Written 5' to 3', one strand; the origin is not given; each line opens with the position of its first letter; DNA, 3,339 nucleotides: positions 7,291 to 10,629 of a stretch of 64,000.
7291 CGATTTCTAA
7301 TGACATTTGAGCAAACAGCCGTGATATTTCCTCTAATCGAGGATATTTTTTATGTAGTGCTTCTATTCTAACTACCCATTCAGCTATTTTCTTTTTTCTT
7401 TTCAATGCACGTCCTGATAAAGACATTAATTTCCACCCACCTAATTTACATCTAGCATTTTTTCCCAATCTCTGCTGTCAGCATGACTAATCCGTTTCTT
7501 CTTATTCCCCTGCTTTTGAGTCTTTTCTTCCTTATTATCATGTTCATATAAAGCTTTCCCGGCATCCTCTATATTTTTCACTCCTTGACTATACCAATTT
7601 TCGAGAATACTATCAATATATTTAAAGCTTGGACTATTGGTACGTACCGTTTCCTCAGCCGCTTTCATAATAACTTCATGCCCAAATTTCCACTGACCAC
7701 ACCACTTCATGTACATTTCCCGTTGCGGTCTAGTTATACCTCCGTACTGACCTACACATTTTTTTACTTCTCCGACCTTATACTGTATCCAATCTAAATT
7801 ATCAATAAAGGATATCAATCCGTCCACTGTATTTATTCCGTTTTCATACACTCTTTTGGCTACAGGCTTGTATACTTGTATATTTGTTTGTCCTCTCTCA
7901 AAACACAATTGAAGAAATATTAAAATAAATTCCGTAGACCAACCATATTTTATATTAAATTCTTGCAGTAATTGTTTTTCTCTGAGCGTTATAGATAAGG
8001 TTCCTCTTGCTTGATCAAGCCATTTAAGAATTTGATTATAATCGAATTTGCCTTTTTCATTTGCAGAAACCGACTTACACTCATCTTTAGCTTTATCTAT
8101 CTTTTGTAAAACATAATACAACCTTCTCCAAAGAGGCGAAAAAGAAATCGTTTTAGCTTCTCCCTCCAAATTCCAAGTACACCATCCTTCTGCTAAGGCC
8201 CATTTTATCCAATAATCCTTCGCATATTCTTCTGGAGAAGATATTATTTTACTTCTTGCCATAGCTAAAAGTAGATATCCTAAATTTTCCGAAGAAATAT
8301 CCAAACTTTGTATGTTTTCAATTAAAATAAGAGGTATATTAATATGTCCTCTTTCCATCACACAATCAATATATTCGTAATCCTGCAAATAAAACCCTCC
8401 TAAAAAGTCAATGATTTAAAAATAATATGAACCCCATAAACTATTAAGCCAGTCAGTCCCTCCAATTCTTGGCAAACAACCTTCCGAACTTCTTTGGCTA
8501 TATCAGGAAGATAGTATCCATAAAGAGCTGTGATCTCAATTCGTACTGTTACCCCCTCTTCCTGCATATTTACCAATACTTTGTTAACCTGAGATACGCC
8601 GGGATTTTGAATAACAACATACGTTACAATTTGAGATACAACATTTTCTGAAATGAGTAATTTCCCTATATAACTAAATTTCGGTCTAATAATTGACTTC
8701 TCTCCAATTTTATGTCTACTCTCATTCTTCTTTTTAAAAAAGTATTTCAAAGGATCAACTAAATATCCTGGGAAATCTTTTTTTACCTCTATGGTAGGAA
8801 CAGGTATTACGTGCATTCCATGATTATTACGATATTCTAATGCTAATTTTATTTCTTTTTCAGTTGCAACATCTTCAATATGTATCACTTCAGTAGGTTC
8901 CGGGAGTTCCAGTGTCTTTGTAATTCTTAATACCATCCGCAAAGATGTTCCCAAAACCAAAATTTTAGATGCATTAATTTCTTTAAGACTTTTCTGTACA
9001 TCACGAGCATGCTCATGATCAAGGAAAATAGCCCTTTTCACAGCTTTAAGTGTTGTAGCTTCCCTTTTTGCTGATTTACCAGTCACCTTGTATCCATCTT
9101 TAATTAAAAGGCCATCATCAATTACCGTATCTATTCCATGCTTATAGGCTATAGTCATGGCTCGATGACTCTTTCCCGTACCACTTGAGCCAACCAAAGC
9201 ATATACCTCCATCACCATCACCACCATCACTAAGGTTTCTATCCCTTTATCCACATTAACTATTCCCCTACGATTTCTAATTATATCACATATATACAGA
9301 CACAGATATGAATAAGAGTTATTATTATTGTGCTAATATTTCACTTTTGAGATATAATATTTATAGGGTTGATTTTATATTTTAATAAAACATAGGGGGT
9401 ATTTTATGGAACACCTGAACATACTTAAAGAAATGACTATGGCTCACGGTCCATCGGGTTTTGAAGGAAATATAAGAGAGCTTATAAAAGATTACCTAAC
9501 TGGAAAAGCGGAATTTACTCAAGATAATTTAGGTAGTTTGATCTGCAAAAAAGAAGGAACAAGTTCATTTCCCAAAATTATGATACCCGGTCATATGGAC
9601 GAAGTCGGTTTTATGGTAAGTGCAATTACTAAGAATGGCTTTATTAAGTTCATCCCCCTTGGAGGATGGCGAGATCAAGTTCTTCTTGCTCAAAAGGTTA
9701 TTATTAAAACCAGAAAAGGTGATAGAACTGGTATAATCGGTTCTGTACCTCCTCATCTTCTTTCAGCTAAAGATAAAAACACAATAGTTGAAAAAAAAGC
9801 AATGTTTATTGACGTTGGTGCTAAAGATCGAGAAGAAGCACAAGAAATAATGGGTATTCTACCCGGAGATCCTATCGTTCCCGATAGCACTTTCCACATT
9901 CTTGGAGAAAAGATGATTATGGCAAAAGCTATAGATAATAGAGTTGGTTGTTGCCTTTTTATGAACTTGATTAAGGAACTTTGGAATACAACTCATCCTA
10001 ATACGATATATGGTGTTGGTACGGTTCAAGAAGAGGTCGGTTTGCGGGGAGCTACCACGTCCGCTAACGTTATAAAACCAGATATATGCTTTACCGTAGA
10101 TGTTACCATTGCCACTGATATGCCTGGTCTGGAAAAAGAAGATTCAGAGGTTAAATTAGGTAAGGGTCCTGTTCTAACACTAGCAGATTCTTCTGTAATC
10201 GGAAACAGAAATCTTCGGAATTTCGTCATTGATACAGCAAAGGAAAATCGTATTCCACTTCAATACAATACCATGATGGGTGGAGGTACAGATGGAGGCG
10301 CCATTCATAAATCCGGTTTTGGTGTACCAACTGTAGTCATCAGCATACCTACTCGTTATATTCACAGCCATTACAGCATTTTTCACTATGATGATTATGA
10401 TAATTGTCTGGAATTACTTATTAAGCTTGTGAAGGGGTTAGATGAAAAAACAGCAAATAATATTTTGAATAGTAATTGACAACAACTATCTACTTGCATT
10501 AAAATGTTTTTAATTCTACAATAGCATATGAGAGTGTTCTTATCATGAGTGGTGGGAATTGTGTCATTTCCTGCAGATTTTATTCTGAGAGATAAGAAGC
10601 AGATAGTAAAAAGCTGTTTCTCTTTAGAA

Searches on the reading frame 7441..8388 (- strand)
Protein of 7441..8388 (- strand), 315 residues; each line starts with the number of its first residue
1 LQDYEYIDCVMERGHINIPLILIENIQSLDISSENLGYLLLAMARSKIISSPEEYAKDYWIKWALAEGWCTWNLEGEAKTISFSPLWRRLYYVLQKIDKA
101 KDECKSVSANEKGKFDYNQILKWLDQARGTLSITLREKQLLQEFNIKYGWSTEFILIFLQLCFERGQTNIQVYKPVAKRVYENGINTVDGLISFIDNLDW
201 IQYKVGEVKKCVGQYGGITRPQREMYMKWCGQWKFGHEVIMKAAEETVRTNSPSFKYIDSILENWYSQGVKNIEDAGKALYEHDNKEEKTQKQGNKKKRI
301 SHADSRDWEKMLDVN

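Call 8: search_protein_families(library=ncbifam, proteins=[window:7441-8388:-])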
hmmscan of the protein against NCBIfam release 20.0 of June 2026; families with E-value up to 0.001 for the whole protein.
window:7441-8388:- (315 aa): 1 family
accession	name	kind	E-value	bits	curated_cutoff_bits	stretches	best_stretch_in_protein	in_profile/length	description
TIGR01446.1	DnaD_dom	domain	6.4e-14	51.9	24.95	1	218-276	13-71/73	DnaD domain protein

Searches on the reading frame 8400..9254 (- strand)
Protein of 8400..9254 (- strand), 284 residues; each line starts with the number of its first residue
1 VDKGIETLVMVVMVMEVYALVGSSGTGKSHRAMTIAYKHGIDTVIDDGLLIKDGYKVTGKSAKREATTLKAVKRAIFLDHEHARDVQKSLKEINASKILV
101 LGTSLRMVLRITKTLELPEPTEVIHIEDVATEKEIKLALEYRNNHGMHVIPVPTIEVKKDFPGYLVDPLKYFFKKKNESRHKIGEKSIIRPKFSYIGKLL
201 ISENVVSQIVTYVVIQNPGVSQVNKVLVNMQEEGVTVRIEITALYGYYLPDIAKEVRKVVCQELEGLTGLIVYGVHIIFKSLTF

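Call 8: search_protein_families(library=ncbifam, proteins=[window:8400-9254:-])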
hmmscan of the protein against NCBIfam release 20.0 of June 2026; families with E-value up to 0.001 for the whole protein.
window:8400-9254:- (284 aa): 1 family
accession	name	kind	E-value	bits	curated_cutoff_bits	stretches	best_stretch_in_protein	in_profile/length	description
NF033218.1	anchor_AmaP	equivalog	0.0001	22.2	55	1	197-275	85-162/166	alkaline shock response membrane anchor protein AmaP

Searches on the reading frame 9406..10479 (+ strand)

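Call 8: search_protein_families(library=ncbifam, proteins=[window:9406-10479:+])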
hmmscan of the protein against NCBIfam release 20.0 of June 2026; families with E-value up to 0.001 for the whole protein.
window:9406-10479:+ (357 aa): 7 families
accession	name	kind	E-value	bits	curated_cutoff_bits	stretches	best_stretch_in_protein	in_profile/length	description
TIGR03107.1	glu_aminopep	equivalog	1e-83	281.2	469.7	1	7-353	4-349/350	glutamyl aminopeptidase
NF007367.0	PRK09864.1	equivalog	1.5e-81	273.9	569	1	5-346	4-342/356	aminopeptidase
NF007421.0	PRK09961.1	equivalog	2.8e-80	269.8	412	1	4-354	3-342/345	aminopeptidase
NF040822.1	lys_aminopep_Arch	equivalog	1.4e-61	208.5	700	1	3-345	3-338/345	lysyl aminopeptidase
TIGR03106.1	trio_M42_hydro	equivalog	6.4e-15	54.9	397.75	1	6-333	8-330/343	osmoprotectant NAGGN system M42 family peptidase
TIGR01883.1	PepT-like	hypoth_equivalog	4e-05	22.8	274.25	0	40-78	47-87/361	peptidase T-like protein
NF009920.0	PRK13381.1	subfamily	0.00011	21.1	293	0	268-343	334-406/412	peptidase T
